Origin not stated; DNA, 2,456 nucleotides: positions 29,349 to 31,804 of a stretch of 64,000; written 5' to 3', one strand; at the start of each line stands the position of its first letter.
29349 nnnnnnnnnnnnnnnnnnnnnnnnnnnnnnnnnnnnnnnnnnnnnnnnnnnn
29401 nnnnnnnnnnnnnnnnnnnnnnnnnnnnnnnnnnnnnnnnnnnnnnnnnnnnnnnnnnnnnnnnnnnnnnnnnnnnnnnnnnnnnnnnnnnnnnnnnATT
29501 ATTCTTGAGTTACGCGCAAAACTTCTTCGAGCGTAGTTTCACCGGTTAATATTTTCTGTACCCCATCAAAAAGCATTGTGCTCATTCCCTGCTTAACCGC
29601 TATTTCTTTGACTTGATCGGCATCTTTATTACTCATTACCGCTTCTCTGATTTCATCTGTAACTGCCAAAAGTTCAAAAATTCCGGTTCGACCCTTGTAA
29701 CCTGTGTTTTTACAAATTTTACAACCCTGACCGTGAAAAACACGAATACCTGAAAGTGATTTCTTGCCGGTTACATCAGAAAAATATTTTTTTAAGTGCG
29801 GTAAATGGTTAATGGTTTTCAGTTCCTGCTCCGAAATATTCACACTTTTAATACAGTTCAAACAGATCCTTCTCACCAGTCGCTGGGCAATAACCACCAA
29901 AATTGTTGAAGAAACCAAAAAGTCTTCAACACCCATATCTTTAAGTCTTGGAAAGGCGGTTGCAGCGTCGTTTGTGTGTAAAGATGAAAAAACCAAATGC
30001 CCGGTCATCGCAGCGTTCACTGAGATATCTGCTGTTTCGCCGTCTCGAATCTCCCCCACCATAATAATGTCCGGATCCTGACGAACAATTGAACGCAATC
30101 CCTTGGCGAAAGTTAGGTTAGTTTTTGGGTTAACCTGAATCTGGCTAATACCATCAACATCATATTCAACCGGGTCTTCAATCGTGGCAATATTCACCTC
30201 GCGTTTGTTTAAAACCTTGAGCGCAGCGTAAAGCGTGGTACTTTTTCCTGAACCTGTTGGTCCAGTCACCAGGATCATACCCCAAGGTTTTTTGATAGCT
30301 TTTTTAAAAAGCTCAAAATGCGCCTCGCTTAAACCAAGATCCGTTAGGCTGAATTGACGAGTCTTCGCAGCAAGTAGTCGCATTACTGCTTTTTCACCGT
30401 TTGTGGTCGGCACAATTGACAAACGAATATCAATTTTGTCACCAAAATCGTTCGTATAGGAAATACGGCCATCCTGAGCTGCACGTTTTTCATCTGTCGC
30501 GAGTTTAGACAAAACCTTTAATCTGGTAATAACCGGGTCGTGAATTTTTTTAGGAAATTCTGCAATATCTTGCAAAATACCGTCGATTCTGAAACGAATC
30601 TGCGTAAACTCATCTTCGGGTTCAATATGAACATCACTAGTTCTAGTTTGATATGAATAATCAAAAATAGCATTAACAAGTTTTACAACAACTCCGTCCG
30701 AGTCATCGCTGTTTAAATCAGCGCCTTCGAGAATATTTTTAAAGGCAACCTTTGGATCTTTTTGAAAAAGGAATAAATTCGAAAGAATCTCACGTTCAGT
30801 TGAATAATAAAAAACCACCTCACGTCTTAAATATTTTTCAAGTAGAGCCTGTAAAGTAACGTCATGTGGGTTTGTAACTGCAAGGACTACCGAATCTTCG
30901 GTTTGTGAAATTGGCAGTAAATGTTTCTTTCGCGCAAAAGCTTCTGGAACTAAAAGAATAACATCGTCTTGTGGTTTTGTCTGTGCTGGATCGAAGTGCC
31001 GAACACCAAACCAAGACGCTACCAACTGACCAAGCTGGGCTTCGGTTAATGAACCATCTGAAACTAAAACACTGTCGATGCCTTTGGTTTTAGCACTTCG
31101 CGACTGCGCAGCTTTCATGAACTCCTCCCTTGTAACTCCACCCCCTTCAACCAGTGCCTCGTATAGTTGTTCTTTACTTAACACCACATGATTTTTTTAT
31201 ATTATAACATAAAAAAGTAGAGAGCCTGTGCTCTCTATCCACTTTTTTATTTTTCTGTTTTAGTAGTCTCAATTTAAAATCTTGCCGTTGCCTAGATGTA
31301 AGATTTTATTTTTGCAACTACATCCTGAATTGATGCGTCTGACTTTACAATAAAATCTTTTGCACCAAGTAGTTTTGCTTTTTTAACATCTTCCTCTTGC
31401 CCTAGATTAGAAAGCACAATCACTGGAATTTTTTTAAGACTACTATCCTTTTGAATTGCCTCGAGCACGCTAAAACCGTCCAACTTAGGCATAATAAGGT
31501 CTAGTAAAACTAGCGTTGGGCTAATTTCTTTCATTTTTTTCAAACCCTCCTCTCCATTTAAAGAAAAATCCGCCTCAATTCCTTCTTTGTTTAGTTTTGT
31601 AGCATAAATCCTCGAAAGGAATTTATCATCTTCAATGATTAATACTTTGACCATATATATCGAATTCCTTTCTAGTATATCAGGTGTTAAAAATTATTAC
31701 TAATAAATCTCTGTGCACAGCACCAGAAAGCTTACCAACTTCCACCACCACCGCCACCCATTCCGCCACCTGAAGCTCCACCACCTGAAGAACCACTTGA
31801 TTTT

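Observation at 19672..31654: Secretin-less type IV pilus locus with both extension and retraction ATPases and a single-domain response regulator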

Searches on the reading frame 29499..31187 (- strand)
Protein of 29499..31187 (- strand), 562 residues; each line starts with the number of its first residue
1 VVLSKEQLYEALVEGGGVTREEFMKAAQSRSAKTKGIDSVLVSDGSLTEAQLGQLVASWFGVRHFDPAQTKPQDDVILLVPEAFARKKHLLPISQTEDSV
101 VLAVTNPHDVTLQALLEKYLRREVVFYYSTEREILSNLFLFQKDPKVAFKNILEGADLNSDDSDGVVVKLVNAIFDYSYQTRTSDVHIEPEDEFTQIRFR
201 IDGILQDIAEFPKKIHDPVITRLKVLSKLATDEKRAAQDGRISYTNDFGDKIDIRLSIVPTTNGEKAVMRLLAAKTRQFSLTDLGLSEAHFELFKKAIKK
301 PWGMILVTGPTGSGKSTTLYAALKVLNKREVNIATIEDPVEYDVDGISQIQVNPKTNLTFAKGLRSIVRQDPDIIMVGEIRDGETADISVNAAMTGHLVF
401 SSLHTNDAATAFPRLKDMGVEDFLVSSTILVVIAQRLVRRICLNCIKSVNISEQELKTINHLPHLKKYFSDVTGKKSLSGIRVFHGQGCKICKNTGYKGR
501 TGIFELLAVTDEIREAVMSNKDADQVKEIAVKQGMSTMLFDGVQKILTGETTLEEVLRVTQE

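Call 4: search_protein_families(library=pfam, proteins=[window:29499-31187:-], max_evalue=0.01)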
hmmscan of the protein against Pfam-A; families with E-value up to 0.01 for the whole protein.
window:29499-31187:- (562 aa): 9 families
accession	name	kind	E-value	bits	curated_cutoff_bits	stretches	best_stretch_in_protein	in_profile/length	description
PF00437.27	T2SSE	-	1.8e-128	428.8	24.9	1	162-558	3-370/370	Type II/IV secretion system protein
PF05157.20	MshEN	-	4.8e-13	49.3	23.1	1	60-135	1-77/90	MshEN domain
PF13555.12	AAA_29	-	3.3e-05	24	27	1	302-327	22-47/61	P-loop containing region of AAA domain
PF25199.1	nSTAND_NTPase5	-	0.00012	22.3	34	1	295-356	34-96/145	Novel STAND NTPase 5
PF13401.12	AAA_22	-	0.00069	20.4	27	1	303-342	6-45/130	AAA domain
PF13191.12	AAA_16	-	0.0009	20.2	32.6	1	294-331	16-53/167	AAA ATPase domain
PF13604.12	AAA_30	-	0.0033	17.6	27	0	292-333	8-49/191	AAA domain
PF13173.12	AAA_14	-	0.0081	16.6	27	0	304-343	4-44/129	AAA domain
PF01637.24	ATPase_2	-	0.0095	16.2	33.2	0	295-332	13-50/225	ATPase domain predominantly from Archaea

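Call 7: search_protein_families(library=ncbifam, proteins=[window:29499-31187:-], max_evalue=0.01)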
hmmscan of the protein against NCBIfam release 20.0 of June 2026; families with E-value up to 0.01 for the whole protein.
window:29499-31187:- (562 aa): 21 families
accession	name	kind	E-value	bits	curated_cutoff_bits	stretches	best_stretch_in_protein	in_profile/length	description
TIGR02533.1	type_II_gspE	equivalog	3.6e-160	533.8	630.25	1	80-560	4-486/486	type II secretion system ATPase GspE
TIGR02538.1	type_IV_pilB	equivalog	7.3e-156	520.1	675.65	1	8-561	2-563/564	type IV-A pilus assembly ATPase PilB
NF053534.1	T4PilAsmATPsTfpB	equivalog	2.2e-141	472.1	850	1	64-560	82-582/584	type IV pilus assembly ATPase TfpB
NF007755.0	PRK10436.1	equivalog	1.8e-131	439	617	1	86-560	15-459/465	type II secretion system protein GspE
NF041000.1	ATPase_ComGA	equivalog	5.5e-74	248.5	300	1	174-439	3-266/267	competence type IV pilus ATPase ComGA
TIGR01420.1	pilT_fam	subfamily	5.2e-52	177.2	319.1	1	172-440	3-270/343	PilT/PilU family type 4a pilus ATPase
TIGR02525.1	plasmid_TraJ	equivalog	2.4e-24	86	368.3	1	280-419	131-273/372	plasmid transfer ATPase TraJ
TIGR02524.1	dot_icm_DotB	equivalog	7e-21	74.8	463.3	1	296-438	128-279/358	Dot/Icm type IV secretion system ATPase DotB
TIGR02782.1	TrbB_P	equivalog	1.8e-14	53.7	304.55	1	287-422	122-259/303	P-type conjugative transfer ATPase TrbB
TIGR02788.1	VirB11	equivalog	9e-14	51.2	249.95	1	281-420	124-267/308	P-type DNA transfer ATPase VirB11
NF058587.1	archaellum_moto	equivalog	1.9e-13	50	550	1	305-516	278-498/527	archaellum flagellar ATPase motor FlaI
NF010469.0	PRK13894.1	subfamily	6.3e-13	48.8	508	1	291-418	139-267/320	conjugal transfer ATPase TrbB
NF010407.0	PRK13833.1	subfamily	6.4e-13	48.8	499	1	286-421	129-265/323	conjugal transfer protein TrbB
TIGR03819.1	heli_sec_ATPase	hypoth_equivalog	7e-13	48.5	373.15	1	221-421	101-303/340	TadA family conjugal transfer-associated ATPase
NF008411.1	PRK11234.1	equivalog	1.1e-07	30.7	1170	1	6-138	482-613/723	cyclic di-3',5'-guanylate-activated glycosyltransferase NfrB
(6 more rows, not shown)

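Call 11: find_related_loci(query=window:29499-31187:-, collection=genome_contigs, flank=10000)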
Query window:29499-31187:- (562 aa) in genome_contigs; peptide patterns used: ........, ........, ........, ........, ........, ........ (x = any residue, [..] = any of these).
110 stretches matched a pattern; 59 encode a relative of the query (tblastn E <= 1e-3); 59 distinct loci.
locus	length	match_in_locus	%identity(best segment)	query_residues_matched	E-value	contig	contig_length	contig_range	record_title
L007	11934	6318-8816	62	1-562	0e+0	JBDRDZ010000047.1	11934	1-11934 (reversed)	MAG: Patescibacteria group bacterium isolate MEGAHIT-group-1.29 k141_10065630, whole genome shotgun sequence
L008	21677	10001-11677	60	1-562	0e+0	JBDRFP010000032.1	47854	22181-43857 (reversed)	MAG: bacterium isolate MEGAHIT-group-1.379 k141_4225104, whole genome shotgun sequence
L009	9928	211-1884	60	1-562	0e+0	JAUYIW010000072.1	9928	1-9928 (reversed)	MAG: Candidatus Uhrbacteria bacterium isolate C24_metabat.bin.112 C24_k141_253372, whole genome shotgun sequence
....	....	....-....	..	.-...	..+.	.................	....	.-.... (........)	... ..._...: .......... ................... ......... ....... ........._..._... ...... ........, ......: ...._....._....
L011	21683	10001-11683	54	1-562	0e+0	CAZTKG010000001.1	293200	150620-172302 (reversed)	MAG TPA_asm: uncultured Gammaproteobacteria bacterium isolate SRP200020_co5_277 genome assembly, contig: NODE_24_length_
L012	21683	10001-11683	53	2-561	0e+0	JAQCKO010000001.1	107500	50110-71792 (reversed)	MAG: bacterium isolate casp40-mb.74 NODE_320_length_107500_cov_0.138146, whole genome shotgun sequence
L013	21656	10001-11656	49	4-561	3e-174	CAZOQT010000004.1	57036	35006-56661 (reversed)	MAG TPA_asm: uncultured Candidatus Peribacteria bacterium isolate SRP278252_co2_755 genome assembly, contig: NODE_902_le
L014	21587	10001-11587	50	29-561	1e-172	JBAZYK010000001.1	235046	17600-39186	MAG: Candidatus Gracilibacteria bacterium isolate SO_2017_GW1_79 NODE_413_length_235046_cov_6.641140_OW334_2017, whole g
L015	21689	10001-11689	49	1-561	2e-169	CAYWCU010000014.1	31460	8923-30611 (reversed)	MAG TPA_asm: uncultured Candidatus Saccharibacteria bacterium isolate binchicken_co132_51 genome assembly, contig: NODE_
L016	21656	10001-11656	46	4-559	2e-169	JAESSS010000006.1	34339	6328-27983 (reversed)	MAG: Candidatus Gracilibacteria bacterium isolate NORP293 CoAssembly_382923, whole genome shotgun sequence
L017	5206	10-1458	52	76-562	2e-171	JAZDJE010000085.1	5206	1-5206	MAG: Candidatus Peregrinibacteria bacterium isolate MEGAHIT-group-0.457 k141_3879644, whole genome shotgun sequence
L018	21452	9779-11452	46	6-562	5e-167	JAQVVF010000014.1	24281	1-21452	MAG: Patescibacteria group bacterium isolate STF1_73 NODE_4772_length_24281_cov_6.174795_Sandtown_F1, whole genome shotg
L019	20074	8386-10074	48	1-562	2e-165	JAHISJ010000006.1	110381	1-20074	MAG: Patescibacteria group bacterium isolate MM_PC_MetaG.mb.169 MM_PC_MetaG.mb.169_k141_413691, whole genome shotgun seq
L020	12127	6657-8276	48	27-562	1e-163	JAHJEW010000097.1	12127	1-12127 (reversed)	MAG: Patescibacteria group bacterium isolate Modern_marine_glass_biofilm.mb.143 Modern_marine_gla.mb.143_k141_716190, wh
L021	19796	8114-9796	45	1-562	7e-160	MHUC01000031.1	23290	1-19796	MAG: Candidatus Wildermuthbacteria bacterium RIFCSPHIGHO2_12_FULL_40_12 rifcsphigho2_12_scaffold_4121, whole genome shot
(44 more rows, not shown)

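Call 32: search_solved_structures(query=window:29499-31187:-, max_evalue=1e-20)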
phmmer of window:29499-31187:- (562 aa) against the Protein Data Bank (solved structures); distinct sequences matched with E-value up to 1e-20: 20.
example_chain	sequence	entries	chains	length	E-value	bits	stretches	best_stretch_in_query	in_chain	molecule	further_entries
6f8l_G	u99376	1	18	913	5.6e-123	414.3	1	7-560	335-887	Type IV pilus assembly protein PilF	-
5zfr_A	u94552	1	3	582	1.1e-113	383.7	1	6-560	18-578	Type IV pilus biogenesis ATPase PilB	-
3jc8_Ba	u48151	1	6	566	4.3e-113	381.7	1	8-558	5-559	Type IV-A pilus assembly ATPase PilB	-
6olj_C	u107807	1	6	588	8.1e-113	380.8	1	6-560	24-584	Type IV pilus biogenesis ATPase PilB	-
5tsg_B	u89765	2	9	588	8.7e-113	380.7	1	6-560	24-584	Type IV pilus biogenesis ATPase PilB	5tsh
4pht_A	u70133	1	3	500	3.5e-112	378.7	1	151-562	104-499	General secretory pathway protein E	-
4kss_A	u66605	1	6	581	2e-109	369.6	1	154-562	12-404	Type II secretion system protein E, hemolysin-coregulated protein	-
4ksr_A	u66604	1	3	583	2.1e-109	369.6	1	154-562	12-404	Type II secretion system protein E, Hemolysin-coregulated protein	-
5oiu_A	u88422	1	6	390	5.7e-109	368.1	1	167-560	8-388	Type IV pilus assembly protein PilF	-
5it5_F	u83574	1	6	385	1e-108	367.3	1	169-560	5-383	ATP binding motif-containing protein PilF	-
6ejf_A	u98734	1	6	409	1.2e-108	367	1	169-560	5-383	Type IV pilus assembly protein PilF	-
1p9r_A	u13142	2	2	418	2.3e-108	366.1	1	154-559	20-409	General secretion pathway protein E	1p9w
8dze_A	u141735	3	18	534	1.9e-43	151.9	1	143-550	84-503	BfpD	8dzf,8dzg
3jvu_A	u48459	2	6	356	2.1e-32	115.5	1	255-441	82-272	Twitching mobility protein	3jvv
2ewv_A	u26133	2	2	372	1.7e-31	112.5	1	181-441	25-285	twitching motility protein PilT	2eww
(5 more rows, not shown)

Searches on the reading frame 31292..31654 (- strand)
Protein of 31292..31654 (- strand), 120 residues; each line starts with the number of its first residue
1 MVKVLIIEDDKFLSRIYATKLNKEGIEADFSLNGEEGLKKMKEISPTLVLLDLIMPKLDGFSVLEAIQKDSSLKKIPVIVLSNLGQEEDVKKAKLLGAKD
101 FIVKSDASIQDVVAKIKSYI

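Call 4: search_protein_families(library=pfam, proteins=[window:31292-31654:-], max_evalue=0.01)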
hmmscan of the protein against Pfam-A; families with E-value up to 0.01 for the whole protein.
window:31292-31654:- (120 aa): 1 family
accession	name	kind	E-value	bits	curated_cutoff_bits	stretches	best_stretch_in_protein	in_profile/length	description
PF00072.30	Response_reg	-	5.5e-21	75.3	30.2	1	4-105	1-100/111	Response regulator receiver domain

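Call 7: search_protein_families(library=ncbifam, proteins=[window:31292-31654:-], max_evalue=0.01)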
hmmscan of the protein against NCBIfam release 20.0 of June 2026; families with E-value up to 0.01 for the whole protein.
window:31292-31654:- (120 aa): 92 families (the best 25 are shown)
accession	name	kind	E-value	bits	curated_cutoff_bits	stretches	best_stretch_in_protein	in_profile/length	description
TIGR02154.1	PhoB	equivalog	6.4e-19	68.1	296.2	1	3-118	4-118/226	phosphate regulon transcriptional regulator PhoB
NF053854.1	RespRegPhoBBctds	equivalog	1.6e-18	66.9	270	1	4-118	1-113/225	two-component system response regulator PhoB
TIGR02875.1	spore_0_A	equivalog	2e-18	66.6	200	1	2-105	3-108/262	sporulation transcription factor Spo0A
NF045944.1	ResRegRpaBCyano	equivalog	2.3e-18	66.4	330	1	5-117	1-109/229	response regulator transcription factor RpaB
NF040689.1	MtrAB_MtrA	equivalog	5.1e-18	65.2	300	1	4-118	1-111/219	MtrAB system response regulator MtrA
NF041733.1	resp_reg_CseB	equivalog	1.2e-17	64.1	350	1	3-119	2-114/228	two-component system response regulator CseB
NF007135.0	PRK09581.1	equivalog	6.1e-17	61.6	474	1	2-118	3-118/457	PleD family two-component system response regulator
NF051850.1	RespRegRprY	equivalog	6.7e-17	61.7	370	1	2-117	5-117/234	response regulator transcription factor RprY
NF040534.1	resp_reg_YycF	equivalog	2e-16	60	340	1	3-118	2-113/231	response regulator YycF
NF007969.0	PRK10693.1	equivalog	2.1e-16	59.9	329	1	3-105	9-109/337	two-component system response regulator RssB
NF045505.1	RR_RssB_Pseudo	equivalog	1e-15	57.7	700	1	2-105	6-107/394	two-component system response regulator RssB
NF045991.1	RespRegCtrARhodob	equivalog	1.5e-14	54.3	350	1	3-118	2-114/224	response regulator transcription factor CtrA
TIGR01387.1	cztR_silR_copR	subfamily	1.6e-14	54.1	279.2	1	4-118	1-112/218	heavy metal response regulator transcription factor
NF012227.0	AdeR_RR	equivalog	1.6e-14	54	340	1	3-118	13-124/239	efflux system response regulator transcription factor AdeR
NF041946.1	LuxO_transreg_Vib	equivalog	1.9e-14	53.3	800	1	7-105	2-98/463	quorum-sensing sigma-54 dependent transcriptional regulator LuxO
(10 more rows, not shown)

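Call 74: search_solved_structures(query=window:31292-31654:-, max_evalue=1e-10)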
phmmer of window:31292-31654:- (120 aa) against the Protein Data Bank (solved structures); distinct sequences matched with E-value up to 1e-10: 56.
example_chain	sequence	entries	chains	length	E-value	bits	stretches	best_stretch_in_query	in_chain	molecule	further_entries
3dge_C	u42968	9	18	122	2e-20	76.3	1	3-105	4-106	Response regulator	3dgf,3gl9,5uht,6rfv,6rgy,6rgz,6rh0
6azr_B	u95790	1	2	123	2e-20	76.3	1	3-105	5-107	Chemotaxis regulator-transmits chemoreceptor signals to flagelllar motor components CheY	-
9lbr_A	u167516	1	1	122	1.3e-19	73.7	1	3-105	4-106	Response regulator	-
6rh1_C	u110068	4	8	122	2.4e-19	72.8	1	3-105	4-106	Response regulator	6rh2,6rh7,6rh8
4ja2_A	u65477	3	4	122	4.4e-19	72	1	3-105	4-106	Response regulator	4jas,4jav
9xzo_A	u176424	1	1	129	8.2e-18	67.9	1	1-105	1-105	De novo protein M1X0B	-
8fk2_A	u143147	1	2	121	2e-16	63.5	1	1-119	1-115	Putative response regulator CovR VicR-like protein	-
1nxo_A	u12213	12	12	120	1.1e-15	61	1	1-118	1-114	DNA-binding response regulator | Response regulator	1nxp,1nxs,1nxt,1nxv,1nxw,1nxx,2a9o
6eb7_A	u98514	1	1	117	2.5e-15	59.9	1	3-118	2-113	DNA-binding response regulator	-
9dvt_R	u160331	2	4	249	3.4e-15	59.5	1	3-118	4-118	DNA-binding dual master transcriptional regulator RpaA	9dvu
9phz_E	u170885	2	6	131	6.9e-15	58.5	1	2-114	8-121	Stage 0 sporulation protein A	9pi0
1tmy_A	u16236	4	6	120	6.5e-14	55.4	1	3-106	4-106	CHEY PROTEIN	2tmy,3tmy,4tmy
6er7_A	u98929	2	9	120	6.8e-14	55.3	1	1-114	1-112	120aa long hypothetical chemotaxis protein (CheY)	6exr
1u0s_Y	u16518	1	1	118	7.1e-14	55.3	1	3-106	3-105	Chemotaxis protein cheY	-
4iga_A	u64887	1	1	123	7.1e-14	55.3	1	3-106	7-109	Chemotaxis protein CheY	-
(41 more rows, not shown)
